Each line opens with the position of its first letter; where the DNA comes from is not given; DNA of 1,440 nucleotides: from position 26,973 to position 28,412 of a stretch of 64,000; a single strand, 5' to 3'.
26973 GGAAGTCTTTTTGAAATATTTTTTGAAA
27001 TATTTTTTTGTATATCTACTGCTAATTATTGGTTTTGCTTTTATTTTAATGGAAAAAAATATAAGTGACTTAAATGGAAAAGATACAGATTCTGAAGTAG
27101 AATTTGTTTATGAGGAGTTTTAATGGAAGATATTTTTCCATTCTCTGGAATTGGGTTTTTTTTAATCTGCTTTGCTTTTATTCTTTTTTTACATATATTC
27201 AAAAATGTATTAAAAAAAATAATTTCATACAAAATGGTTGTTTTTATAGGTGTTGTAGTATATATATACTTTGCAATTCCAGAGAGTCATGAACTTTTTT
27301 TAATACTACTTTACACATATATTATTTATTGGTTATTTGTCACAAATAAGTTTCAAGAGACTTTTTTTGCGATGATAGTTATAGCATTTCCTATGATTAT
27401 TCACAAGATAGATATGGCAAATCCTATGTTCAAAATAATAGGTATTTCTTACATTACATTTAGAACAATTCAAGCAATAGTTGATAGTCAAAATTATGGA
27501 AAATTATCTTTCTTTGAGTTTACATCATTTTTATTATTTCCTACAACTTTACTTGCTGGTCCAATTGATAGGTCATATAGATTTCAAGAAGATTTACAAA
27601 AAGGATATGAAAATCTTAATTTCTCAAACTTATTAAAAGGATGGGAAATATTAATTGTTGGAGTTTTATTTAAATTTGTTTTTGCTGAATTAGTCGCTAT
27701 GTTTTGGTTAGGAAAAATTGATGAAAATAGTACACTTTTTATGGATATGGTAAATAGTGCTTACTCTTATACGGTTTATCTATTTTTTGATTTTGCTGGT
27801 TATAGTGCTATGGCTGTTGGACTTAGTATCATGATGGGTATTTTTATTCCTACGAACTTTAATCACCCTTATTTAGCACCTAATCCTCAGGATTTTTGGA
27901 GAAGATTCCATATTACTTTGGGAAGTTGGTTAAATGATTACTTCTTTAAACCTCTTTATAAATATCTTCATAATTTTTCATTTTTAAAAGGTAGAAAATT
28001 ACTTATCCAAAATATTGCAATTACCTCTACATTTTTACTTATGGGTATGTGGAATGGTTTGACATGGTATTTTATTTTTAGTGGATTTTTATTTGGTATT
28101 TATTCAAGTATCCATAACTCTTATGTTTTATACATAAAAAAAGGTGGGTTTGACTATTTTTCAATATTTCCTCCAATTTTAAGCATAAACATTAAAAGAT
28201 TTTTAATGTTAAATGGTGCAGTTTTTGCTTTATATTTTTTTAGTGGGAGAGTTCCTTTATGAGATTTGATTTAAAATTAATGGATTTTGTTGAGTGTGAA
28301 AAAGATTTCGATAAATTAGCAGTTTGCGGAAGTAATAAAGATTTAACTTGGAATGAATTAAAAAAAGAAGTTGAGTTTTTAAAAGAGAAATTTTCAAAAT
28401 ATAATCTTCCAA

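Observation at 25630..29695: Complete teichoic-acid-type D-alanylation operon (dltC-D-X-B-A) in a Gram-negative Campylobacterota host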

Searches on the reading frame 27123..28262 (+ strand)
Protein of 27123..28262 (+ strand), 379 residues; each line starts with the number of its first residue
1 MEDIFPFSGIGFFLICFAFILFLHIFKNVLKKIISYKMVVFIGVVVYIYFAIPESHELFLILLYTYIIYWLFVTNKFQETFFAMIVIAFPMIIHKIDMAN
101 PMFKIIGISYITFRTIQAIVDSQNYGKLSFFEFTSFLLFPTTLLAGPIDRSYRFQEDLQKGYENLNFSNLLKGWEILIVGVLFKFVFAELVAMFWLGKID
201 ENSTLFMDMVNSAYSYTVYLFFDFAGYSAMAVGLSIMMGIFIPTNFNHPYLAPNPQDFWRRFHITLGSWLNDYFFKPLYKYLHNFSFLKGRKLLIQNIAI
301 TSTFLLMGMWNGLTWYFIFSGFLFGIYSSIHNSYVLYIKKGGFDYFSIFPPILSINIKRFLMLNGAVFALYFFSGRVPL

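Call 3: search_protein_families(library=pfam, proteins=[window:27123-28262:+], max_evalue=0.01)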
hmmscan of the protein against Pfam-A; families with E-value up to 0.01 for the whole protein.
window:27123-28262:+ (379 aa): 1 family
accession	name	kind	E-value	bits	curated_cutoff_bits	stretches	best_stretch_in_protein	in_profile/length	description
PF03062.24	MBOAT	-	9.7e-10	38.7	27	1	31-373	17-336/337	MBOAT, membrane-bound O-acyltransferase family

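Call 4: search_protein_families(library=ncbifam, proteins=[window:27123-28262:+], max_evalue=0.01)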
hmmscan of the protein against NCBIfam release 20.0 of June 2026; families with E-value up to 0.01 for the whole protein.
window:27123-28262:+ (379 aa): 1 family
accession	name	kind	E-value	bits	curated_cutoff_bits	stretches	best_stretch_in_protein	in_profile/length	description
TIGR04091.1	LTA_dltB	equivalog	4.1e-65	220.5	375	1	6-376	2-379/380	D-alanyl-lipoteichoic acid biosynthesis protein DltB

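Call 20: search_solved_structures(query=window:27123-28262:+, max_evalue=0.001, show_alignments=1)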
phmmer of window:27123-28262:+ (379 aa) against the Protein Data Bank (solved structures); distinct sequences matched with E-value up to 0.001: 2.
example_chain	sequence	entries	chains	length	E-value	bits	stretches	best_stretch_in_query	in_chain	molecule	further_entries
6bug_C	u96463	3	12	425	1.7e-37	132.6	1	12-335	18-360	D-alanyl transfer protein DltB | Integral membrane protein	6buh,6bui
8jem_A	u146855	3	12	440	2e-37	132.4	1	12-335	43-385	Teichoic acid D-alanyltransferase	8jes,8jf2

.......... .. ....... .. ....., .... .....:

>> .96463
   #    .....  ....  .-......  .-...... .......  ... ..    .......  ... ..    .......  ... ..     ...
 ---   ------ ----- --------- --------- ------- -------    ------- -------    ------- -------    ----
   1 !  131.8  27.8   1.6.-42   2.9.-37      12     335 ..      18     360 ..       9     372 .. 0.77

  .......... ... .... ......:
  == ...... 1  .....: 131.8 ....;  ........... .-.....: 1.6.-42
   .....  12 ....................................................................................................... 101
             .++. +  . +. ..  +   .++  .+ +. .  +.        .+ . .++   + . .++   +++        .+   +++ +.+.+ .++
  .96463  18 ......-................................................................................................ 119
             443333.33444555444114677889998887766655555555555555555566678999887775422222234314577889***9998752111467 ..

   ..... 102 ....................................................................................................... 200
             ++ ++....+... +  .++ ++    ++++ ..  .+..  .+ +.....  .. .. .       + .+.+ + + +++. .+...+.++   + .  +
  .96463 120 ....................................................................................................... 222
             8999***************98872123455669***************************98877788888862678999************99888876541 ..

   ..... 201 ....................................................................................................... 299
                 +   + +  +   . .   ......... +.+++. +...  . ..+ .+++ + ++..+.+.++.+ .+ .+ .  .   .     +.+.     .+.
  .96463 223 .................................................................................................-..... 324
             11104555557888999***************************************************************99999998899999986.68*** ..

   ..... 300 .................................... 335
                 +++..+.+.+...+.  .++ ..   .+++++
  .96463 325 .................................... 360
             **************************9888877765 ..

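Call 29: search_protein_representatives(protein=window:27123-28262:+)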
Query: 379 residues. Proteins with E-value up to 0.001 (for the whole library): 19280; up to 1e-10: 14634; up to 1e-30: 115. The best 150 are listed.
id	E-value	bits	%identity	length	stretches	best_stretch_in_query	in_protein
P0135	2.1e-145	501.0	60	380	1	3-379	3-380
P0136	2.4e-95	336.2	47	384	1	5-379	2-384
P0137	4.2e-82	292.6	40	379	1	2-379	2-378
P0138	1.9e-77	277.4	42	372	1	5-376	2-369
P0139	6.7e-77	275.5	42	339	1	57-378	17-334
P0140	6.7e-73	262.4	41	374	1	5-376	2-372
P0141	2.5e-72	260.5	40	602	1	5-378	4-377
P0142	5.4e-72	259.4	40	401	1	6-378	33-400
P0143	1.3e-71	258.1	40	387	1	5-379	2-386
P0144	2.4e-71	257.2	37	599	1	21-378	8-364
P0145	3.2e-71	256.8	39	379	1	5-378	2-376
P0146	4.5e-71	256.3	43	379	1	6-378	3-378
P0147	4.8e-71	256.2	46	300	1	100-379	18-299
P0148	2.6e-70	253.8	49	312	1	101-379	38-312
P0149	7.8e-67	242.4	37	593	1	6-378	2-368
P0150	6.5e-65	236.1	40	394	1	4-377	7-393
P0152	4.2e-61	223.5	37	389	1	5-375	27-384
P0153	3.2e-59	217.3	37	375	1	8-378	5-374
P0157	1.1e-56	209.0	33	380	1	26-379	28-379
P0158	3.5e-54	200.7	37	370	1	7-377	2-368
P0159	1.1e-52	195.8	35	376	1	5-377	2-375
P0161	9.0e-49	182.9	34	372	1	10-379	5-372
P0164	2.6e-46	174.8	34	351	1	68-378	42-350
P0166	1.5e-41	159.1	32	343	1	42-376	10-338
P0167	2.0e-41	158.8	33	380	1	6-377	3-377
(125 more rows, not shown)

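Call 32: list_cluster_members(proteins=[P0135, P0136, P0137, P0138, P0140, P0141, P0142, P0143, P0146, P0153])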
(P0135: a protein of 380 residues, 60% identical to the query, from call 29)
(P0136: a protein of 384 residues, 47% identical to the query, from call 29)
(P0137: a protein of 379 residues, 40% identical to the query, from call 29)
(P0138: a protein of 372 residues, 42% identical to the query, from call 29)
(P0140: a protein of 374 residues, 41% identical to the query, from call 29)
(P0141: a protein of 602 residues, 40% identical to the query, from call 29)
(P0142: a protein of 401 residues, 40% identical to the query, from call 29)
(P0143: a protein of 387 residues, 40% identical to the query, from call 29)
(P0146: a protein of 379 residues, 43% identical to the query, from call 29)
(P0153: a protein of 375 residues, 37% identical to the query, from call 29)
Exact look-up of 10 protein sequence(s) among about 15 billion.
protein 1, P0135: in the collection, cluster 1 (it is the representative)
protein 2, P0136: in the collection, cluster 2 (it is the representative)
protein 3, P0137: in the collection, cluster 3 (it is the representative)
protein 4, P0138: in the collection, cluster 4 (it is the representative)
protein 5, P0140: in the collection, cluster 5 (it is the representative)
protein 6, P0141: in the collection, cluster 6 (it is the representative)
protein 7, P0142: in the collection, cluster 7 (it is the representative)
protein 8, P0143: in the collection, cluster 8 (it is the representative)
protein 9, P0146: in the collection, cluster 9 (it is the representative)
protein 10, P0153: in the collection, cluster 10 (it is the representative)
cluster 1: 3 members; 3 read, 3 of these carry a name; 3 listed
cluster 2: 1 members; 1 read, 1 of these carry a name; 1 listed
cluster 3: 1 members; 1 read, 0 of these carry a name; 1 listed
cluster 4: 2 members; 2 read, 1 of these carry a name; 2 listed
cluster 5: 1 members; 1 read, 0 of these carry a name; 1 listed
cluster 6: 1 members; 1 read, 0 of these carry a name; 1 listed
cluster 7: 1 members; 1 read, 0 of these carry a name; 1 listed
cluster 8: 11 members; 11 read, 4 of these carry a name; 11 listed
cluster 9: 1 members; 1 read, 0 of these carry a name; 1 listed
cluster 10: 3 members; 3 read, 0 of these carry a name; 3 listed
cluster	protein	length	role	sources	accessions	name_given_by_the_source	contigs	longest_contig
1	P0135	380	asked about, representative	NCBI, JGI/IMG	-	membrane protein involved in D-alanine export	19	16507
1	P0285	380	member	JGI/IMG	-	membrane protein involved in D-alanine export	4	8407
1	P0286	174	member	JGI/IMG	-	membrane protein involved in D-alanine export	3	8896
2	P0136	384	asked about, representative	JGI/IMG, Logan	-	membrane protein involved in D-alanine export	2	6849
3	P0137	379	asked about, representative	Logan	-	-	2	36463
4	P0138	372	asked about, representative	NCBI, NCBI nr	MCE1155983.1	MAG: hypothetical protein LWW91_07680 [Bacteroidales bacterium] | hypothetical protein [Bacteroidales bacterium]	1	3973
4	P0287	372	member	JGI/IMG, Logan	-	-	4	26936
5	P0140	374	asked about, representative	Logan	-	-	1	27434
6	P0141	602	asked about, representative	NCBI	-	-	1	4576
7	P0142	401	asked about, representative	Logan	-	-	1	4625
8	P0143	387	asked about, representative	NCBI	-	-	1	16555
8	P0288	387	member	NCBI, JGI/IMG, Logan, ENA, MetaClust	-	\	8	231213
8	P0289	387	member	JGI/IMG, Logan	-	membrane protein involved in D-alanine export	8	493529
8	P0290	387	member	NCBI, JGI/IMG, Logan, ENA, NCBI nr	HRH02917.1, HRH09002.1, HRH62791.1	MAG TPA: MBOAT family O-acyltransferase [Bacteroidia bacterium] | MBOAT family O-acyltransferase [Bacteroidia bacterium]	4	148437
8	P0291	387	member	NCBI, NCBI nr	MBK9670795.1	MAG: D-alanyl transfer protein [Bacteroidetes bacterium] | D-alanyl transfer protein [Bacteroidota bacterium]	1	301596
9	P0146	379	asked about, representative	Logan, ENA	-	-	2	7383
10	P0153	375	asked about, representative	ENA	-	-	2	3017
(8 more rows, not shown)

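Call 33: find_encoding_contigs(protein=P0137, flank=7000, max_places=2)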
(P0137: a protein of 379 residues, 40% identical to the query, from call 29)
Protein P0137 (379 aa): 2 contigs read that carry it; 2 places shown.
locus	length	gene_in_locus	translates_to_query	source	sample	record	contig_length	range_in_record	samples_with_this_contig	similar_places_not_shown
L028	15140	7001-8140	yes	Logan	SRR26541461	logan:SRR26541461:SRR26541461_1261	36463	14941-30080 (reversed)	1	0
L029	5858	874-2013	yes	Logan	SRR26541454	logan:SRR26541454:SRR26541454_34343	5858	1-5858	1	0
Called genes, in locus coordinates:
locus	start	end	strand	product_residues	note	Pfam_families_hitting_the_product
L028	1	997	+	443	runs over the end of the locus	PF02518:HATPase_c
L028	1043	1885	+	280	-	-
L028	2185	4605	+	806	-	PF08447:PAS_3, PF00512:HisKA, PF02518:HATPase_c, PF00072:Response_reg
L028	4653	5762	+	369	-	PF04914:DltD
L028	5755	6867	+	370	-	PF04914:DltD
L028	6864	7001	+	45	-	-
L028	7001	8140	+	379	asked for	PF03062:MBOAT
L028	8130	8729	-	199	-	PF04773:FecR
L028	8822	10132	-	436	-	PF03109:ABC1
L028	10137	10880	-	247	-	PF00440:TetR_N, PF17931:TetR_C_23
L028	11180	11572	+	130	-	PF00072:Response_reg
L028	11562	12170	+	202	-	PF13690:CheX (faint), PF04509:CheC (faint)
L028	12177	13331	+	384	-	PF00512:HisKA (weak), PF02518:HATPase_c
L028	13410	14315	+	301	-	PF00246:Peptidase_M14, PF24827:AstE_AspA_cat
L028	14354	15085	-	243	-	-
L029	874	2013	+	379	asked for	PF03062:MBOAT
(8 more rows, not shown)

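Call 34: find_encoding_contigs(protein=P0289, flank=7000, max_places=2)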
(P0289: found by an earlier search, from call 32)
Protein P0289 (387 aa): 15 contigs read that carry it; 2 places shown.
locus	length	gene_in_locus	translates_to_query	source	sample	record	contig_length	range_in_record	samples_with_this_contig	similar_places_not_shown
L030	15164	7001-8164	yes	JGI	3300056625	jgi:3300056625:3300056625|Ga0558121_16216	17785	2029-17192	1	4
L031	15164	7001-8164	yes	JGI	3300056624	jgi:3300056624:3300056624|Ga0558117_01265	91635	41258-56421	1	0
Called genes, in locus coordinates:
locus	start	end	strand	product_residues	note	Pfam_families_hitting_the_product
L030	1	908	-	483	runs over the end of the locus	PF18990:DUF5723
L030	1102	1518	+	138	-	PF01475:FUR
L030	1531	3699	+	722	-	PF00141:peroxidase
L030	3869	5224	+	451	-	PF00144:Beta-lactamase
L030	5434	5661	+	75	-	-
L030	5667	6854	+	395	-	PF04914:DltD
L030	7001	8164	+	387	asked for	PF03062:MBOAT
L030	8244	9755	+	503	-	PF00501:AMP-binding, PF13193:AMP-binding_C (weak)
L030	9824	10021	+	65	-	PF12732:YtxH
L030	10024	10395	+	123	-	PF07332:Phage_holin_3_6 (weak)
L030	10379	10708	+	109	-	-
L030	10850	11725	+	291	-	PF18962:Por_Secre_tail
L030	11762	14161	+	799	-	PF13715:CarbopepD_reg_2, PF07715:Plug, PF00593:TonB_dep_Rec_b-barrel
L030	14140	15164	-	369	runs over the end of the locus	PF01757:Acyl_transf_3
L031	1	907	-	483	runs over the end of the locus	PF18990:DUF5723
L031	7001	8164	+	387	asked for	PF03062:MBOAT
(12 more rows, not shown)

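Call 51: list_cluster_members(proteins=[P0145, P0150, P0152, P0157, P0158, P0159, P0161, P0164, P0166, P0167])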
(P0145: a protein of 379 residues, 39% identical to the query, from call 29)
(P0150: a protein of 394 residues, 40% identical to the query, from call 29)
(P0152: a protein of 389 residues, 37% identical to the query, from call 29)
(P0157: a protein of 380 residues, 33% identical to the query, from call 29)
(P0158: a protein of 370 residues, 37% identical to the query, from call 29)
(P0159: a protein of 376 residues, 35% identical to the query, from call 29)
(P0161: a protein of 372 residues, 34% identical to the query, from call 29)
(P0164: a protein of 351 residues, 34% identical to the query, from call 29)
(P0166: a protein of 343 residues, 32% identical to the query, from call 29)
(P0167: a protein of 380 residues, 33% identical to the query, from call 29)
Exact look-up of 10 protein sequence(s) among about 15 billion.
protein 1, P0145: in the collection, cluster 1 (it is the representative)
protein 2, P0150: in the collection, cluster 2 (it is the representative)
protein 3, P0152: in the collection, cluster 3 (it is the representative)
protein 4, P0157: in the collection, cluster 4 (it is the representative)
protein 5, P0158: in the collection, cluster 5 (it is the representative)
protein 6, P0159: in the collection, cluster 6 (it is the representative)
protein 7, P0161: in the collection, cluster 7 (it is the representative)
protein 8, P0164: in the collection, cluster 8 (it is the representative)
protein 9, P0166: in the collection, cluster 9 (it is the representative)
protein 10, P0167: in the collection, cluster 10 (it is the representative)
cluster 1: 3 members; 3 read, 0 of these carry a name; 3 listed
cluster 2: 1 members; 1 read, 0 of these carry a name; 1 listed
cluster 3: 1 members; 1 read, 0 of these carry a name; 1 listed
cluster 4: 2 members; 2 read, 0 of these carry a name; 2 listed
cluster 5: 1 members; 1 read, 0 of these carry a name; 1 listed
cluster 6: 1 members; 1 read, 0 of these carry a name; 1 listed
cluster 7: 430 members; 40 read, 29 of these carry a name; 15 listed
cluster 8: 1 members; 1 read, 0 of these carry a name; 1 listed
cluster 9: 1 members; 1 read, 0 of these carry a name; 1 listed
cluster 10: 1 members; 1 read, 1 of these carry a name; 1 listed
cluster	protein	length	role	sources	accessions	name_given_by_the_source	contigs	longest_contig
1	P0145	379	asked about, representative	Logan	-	-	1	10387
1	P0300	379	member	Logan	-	-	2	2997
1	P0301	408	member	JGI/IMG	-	-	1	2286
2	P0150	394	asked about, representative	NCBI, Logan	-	-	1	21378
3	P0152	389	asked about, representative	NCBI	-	-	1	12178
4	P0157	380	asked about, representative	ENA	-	-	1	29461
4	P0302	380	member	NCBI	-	-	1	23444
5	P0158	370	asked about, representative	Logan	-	-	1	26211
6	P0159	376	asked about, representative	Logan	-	-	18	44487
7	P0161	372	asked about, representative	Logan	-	-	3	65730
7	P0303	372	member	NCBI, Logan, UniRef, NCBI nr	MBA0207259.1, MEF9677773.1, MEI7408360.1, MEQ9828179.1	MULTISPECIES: membrane-bound O-acyltransferase [Pectobacterium] | membrane-bound O-acyltransferase n=1 Tax=Pectobacterium TaxID=122277 RepID=UPI0015DFF519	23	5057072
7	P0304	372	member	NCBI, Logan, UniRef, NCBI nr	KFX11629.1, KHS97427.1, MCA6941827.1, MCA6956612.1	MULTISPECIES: cytochrome c552 [Pectobacterium] | Membrane-bound O-acyltransferase n=1 Tax=Pectobacterium parvum TaxID=2778550 ...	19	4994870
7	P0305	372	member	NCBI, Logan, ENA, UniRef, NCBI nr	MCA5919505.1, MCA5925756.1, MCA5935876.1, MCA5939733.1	membrane-bound O-acyltransferase [Pectobacterium brasiliense] | membrane-bound O-acyltransferase n=1 Tax=Pectobacterium brasiliense TaxID=180957 ...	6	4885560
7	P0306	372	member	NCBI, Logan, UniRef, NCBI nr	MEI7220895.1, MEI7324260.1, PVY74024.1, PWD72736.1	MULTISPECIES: membrane-bound O-acyltransferase family protein [Pectobacterium] | membrane-bound O-acyltransferase n=1 Tax=Pectobacterium TaxID=122277 RepID=UPI000D6226CB | membrane-bound O-acyltransferase [Pectobacterium versatile]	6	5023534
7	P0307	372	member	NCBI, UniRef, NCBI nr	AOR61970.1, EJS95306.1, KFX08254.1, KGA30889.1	hypothetical protein [Pectobacterium wasabiae] | Cytochrome C552 n=1 Tax=Pectobacterium wasabiae TaxID=55208 RepID=A0AAW3EI32_9GAMM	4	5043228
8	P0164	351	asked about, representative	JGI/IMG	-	-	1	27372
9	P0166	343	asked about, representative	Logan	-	-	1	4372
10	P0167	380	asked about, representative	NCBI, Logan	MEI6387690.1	MAG: D-alanyl-lipoteichoic acid biosynthesis protein DltB [Spirochaetota bacterium]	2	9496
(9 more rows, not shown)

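Call 55: find_encoding_contigs(protein=P0303, flank=6000, max_places=1)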
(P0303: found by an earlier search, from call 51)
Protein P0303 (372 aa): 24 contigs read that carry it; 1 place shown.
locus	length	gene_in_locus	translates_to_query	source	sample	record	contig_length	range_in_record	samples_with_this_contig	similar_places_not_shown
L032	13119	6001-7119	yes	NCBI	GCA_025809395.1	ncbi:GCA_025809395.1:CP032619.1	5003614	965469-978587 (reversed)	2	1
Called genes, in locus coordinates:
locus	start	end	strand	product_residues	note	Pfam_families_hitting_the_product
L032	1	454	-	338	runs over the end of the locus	PF01547:SBP_bac_1, PF13531:SBP_bac_11, PF13416:SBP_bac_8, PF13343:SBP_bac_6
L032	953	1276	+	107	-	PF02255:PTS_IIA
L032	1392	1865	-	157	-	PF00190:Cupin_1 (weak), PF07883:Cupin_2, PF02311:AraC_binding (weak)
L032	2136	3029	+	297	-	PF00126:HTH_1, PF03466:LysR_substrate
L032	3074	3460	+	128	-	-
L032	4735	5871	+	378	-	PF04914:DltD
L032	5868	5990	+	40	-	-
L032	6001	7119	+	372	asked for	-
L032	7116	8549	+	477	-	PF00501:AMP-binding, PF13193:AMP-binding_C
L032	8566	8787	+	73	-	PF00550:PP-binding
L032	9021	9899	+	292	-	PF02668:TauD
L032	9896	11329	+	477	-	PF01494:FAD_binding_3, PF03486:HI0933_like (faint), PF13738:Pyr_redox_3 (faint)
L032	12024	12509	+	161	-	PF05638:T6SS_HCP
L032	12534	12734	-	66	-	-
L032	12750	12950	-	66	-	-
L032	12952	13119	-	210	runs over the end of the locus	-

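Call 72: search_dna_similar(query=window:27123-28262:+, collection=plasmids, mode=protein, max_evalue=1e-20, max_rows=25)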
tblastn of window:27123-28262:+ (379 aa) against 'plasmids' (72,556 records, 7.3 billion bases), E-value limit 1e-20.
Records with a match: 77; places in all: 77; records where one place covers at least 80% of the query: 0.
Best place of each record, by identity: <60% 77.
By first word of the organism name: Bacillus 43; Enterococcus 6; Skermanella 3; Lawsonia 3; Klebsiella 2; Lactobacillus 2; Listeria 2; Staphylococcus 2; Roseomonas 2; Enterobacter 1; and 11 more.
By predicted mobility (MOB-suite, as given by PLSDB): non-mobilizable 51; conjugative 22; mobilizable 4.
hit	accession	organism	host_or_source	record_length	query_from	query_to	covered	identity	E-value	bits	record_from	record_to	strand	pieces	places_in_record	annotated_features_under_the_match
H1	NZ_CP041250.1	Klebsiella electrica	cell culture,anodic biofilm of ...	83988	79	379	79%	36.5%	5e-45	172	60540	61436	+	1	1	MBOAT family O-acyltransferase | AMP-binding protein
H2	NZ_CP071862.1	Enterobacter cloacae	swine,genomic assembly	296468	79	379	79%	36.5%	5e-45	172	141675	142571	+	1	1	MBOAT family O-acyltransferase | AMP-binding protein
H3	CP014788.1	Limosilactobacillus oris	human oral,whole organism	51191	90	375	75%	35.2%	1e-31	134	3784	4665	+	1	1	D-alanyl-lipoteichoic acid biosynthesis protein DltB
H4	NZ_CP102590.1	Niallia taxi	-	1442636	90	376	76%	34.7%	3e-33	138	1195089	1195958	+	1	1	none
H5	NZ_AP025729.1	Ligilactobacillus murinus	Mus musculus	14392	90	375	75%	33.8%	2e-31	133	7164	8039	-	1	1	dltB: D-alanyl-lipoteichoic acid biosynthesis protein DltB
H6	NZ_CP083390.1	Lactobacillus crispatus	Homo sapiens,Whole organism,urine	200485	84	372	76%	32.5%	9e-30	128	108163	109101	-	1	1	dltB: D-alanyl-lipoteichoic acid biosynthesis protein DltB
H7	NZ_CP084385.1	Lactobacillus helsingborgensis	Apis mellifera,pure culture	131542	75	340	70%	35.1%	1e-32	137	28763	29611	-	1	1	dltB: D-alanyl-lipoteichoic acid biosynthesis protein DltB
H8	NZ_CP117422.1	Bacillus cereus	-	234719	83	329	65%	36.9%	5e-31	132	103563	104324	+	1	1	dltB: D-alanyl-lipoteichoic acid biosynthesis protein DltB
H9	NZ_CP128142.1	Bacillus mycoides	bacterial isolate,field soil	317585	82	311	61%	39.6%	1e-31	133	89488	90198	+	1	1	dltB: D-alanyl-lipoteichoic acid biosynthesis protein DltB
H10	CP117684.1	Latilactobacillus curvatus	Pig,Single cell,feces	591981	83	340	68%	35.0%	5e-32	135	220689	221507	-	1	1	dltB: D-alanyl-lipoteichoic acid biosynthesis protein DltB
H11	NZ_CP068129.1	Enterococcus casseliflavus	-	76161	106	375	71%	33.2%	8e-32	134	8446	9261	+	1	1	dltB: D-alanyl-lipoteichoic acid biosynthesis protein DltB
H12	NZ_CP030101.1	Listeria monocytogenes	Environment,water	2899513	83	329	65%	36.3%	8e-31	131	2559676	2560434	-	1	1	none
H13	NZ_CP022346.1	Bacillus thuringiensis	soil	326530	83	329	65%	36.2%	4e-31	132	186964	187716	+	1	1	dltB: D-alanyl-lipoteichoic acid biosynthesis protein DltB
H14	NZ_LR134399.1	Listeria monocytogenes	Homo sapiens,Vein blood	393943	83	329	65%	35.9%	1e-30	130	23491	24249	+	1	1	dltB: D-alanyl-lipoteichoic acid biosynthesis protein DltB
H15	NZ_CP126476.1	Bacillus thuringiensis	mixed culture,termite gut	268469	81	311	61%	38.1%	6e-31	131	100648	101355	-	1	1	dltB: D-alanyl-lipoteichoic acid biosynthesis protein DltB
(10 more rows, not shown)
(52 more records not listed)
